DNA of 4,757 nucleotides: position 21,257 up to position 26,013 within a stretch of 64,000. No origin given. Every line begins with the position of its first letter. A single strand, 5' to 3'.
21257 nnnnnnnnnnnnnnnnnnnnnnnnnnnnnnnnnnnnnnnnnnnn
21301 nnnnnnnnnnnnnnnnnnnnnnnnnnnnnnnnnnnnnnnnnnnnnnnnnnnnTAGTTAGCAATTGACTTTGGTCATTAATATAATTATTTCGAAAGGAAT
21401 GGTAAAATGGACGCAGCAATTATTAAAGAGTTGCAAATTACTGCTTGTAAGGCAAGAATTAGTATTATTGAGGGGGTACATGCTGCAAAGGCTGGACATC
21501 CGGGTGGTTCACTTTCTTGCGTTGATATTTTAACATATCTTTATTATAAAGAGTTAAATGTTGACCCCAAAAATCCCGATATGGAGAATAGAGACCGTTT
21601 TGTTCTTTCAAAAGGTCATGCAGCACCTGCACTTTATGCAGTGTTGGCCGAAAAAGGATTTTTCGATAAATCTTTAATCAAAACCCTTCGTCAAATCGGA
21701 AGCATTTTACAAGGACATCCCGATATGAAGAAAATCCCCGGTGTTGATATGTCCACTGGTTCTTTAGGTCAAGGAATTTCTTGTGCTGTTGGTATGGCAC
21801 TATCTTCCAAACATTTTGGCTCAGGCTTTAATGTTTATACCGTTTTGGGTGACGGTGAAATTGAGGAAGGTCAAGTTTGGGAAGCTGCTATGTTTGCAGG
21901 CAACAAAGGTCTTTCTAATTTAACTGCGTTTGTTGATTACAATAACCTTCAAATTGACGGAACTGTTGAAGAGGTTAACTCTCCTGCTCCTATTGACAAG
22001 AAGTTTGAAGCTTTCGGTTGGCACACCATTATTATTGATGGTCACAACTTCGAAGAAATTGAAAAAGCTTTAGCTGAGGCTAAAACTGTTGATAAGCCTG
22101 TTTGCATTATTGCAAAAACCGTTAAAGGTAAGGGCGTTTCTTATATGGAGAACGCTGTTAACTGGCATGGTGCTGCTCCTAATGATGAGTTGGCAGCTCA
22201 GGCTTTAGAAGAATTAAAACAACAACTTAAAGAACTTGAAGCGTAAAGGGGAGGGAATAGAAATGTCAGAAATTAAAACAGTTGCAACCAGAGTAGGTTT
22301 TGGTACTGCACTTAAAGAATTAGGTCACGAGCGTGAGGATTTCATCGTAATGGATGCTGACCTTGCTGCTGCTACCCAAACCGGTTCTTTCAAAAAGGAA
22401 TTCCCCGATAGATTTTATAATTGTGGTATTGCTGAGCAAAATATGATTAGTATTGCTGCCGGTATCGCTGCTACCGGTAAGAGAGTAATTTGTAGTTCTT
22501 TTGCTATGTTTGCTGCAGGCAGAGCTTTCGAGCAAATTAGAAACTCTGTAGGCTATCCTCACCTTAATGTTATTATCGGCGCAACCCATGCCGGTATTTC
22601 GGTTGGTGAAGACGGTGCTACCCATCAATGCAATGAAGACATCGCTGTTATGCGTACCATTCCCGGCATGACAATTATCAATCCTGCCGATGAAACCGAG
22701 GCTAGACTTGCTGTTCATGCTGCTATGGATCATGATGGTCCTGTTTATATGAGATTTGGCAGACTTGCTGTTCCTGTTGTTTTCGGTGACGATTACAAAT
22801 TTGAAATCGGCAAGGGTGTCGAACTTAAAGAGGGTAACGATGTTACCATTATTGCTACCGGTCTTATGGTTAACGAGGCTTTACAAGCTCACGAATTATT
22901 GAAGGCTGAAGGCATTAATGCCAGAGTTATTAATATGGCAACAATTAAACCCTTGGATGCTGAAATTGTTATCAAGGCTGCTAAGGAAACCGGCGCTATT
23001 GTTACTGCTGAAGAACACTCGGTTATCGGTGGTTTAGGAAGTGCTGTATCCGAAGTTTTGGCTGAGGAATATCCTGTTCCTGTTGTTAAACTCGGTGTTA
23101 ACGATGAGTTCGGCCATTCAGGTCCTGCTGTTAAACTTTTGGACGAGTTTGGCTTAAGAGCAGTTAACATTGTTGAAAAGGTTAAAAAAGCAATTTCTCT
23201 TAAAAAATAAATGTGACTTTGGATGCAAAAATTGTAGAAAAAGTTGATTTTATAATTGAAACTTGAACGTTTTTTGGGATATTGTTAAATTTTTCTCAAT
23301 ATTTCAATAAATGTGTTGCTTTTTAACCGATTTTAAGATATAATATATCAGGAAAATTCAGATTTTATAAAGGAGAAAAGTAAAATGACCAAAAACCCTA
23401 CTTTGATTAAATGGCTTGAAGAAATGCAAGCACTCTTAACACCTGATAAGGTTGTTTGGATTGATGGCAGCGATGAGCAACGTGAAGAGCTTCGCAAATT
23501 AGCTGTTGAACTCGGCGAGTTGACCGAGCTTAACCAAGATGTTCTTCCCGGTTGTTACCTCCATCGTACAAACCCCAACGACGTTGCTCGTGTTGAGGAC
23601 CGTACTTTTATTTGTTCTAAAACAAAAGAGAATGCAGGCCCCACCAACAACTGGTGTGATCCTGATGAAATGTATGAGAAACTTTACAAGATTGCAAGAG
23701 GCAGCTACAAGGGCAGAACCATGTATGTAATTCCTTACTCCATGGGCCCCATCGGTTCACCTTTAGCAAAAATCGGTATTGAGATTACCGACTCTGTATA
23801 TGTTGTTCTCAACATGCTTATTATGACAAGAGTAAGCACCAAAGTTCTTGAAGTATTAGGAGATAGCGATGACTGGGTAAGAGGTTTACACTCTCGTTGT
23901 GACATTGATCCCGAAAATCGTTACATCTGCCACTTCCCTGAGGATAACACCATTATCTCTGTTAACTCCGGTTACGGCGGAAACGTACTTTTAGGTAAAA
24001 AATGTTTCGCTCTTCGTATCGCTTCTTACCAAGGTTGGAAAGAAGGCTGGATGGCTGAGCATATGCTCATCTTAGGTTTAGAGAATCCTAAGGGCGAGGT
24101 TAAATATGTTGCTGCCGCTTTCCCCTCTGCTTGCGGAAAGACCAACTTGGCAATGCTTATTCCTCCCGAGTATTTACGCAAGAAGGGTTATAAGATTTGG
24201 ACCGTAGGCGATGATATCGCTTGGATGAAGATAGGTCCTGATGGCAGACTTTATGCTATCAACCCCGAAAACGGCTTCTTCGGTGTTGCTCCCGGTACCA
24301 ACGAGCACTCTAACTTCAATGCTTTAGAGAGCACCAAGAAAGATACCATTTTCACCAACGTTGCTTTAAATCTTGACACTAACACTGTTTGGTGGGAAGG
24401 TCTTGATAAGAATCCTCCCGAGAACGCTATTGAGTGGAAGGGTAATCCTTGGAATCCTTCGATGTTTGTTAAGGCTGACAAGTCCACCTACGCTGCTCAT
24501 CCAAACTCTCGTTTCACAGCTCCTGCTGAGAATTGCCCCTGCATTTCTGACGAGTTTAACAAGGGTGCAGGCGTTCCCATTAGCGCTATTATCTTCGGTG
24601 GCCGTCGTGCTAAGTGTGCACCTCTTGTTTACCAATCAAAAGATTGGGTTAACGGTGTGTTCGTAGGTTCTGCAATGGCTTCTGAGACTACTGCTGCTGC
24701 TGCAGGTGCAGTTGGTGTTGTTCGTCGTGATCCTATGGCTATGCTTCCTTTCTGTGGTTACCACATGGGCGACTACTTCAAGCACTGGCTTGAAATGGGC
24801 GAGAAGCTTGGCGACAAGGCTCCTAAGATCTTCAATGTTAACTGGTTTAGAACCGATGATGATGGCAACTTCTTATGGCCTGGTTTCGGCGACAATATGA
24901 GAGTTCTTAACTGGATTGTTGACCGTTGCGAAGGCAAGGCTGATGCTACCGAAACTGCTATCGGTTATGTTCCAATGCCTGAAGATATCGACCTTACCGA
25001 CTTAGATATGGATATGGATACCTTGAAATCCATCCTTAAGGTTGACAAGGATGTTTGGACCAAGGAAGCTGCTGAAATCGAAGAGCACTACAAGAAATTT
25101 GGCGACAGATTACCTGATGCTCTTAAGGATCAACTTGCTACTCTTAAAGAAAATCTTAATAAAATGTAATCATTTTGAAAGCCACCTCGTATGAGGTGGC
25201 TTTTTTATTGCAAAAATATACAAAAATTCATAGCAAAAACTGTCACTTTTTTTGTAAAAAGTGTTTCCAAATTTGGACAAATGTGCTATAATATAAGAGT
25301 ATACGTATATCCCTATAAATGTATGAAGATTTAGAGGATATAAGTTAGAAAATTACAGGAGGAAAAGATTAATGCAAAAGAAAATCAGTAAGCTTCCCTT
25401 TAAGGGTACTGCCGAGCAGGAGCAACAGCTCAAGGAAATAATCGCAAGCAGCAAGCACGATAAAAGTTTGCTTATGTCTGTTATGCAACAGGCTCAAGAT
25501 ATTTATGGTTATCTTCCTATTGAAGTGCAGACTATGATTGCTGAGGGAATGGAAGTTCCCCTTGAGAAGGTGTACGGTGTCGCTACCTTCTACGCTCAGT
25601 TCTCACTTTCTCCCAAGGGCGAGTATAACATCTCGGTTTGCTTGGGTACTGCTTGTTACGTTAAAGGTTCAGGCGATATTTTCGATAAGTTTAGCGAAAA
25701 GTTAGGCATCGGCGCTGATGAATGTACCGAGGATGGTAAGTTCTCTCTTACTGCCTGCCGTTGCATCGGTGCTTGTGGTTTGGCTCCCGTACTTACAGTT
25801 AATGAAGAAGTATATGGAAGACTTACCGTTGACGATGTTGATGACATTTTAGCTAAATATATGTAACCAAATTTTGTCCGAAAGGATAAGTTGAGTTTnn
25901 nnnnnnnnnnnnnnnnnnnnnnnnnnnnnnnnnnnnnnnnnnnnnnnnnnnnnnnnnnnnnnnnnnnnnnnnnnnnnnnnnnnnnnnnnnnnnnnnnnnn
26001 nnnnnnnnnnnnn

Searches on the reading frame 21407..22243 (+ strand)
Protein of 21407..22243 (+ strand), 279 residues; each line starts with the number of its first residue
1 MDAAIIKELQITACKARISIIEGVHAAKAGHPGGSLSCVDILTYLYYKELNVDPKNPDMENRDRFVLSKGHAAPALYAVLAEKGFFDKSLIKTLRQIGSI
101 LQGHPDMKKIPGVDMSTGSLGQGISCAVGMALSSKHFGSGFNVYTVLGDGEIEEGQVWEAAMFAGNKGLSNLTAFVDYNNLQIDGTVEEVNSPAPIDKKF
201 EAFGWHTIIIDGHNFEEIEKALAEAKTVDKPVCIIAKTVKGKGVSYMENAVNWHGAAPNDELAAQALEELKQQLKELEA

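Call 19: search_protein_families(library=pfam, proteins=[window:21407-22243:+], max_evalue=0.00001)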
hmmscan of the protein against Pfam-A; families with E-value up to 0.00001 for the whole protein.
window:21407-22243:+ (279 aa): 2 families
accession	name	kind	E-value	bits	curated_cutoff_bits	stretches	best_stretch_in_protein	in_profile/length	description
PF00456.26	Transketolase_N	-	1.6e-62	211.9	22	1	16-264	9-269/334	Transketolase, thiamine diphosphate binding domain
PF13292.11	DXP_synthase_N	-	2.1e-12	47.3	21.2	1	7-187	16-179/274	1-deoxy-D-xylulose-5-phosphate synthase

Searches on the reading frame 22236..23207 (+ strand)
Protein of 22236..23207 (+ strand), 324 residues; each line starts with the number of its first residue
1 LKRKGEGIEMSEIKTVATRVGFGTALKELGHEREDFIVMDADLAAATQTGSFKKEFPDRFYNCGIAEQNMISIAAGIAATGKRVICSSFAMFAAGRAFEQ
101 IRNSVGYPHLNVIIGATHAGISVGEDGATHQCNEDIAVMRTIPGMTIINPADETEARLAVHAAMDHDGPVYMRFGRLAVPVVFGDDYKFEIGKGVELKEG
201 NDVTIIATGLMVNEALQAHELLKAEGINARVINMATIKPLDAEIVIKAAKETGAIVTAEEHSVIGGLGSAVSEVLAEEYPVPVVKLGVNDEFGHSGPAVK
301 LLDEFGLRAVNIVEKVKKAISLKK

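Call 19: search_protein_families(library=pfam, proteins=[window:22236-23207:+], max_evalue=0.00001)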
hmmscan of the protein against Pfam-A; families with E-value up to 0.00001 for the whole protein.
window:22236-23207:+ (324 aa): 3 families
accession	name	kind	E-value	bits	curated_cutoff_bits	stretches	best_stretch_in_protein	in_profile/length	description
PF02779.29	Transket_pyr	-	6.9e-45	153.3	27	1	15-179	2-172/174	Transketolase, pyrimidine binding domain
PF02780.25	Transketolase_C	-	2.5e-35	121.5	25.9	1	192-312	1-124/124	Transketolase, C-terminal domain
PF22613.1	Transketolase_C_1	-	1.7e-10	41.6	27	1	199-307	10-112/113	Transketolase-like TK C-terminal domain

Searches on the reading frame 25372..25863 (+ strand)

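Call 19: search_protein_families(library=pfam, proteins=[window:25372-25863:+], max_evalue=0.00001)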
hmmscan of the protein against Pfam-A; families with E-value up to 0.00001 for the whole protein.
window:25372-25863:+ (164 aa): 1 family
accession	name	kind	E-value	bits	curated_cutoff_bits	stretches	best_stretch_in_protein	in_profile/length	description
PF01257.25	2Fe-2S_thioredx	-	2.9e-51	173.6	24.8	1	21-163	2-144/145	Thioredoxin-like [2Fe-2S] ferredoxin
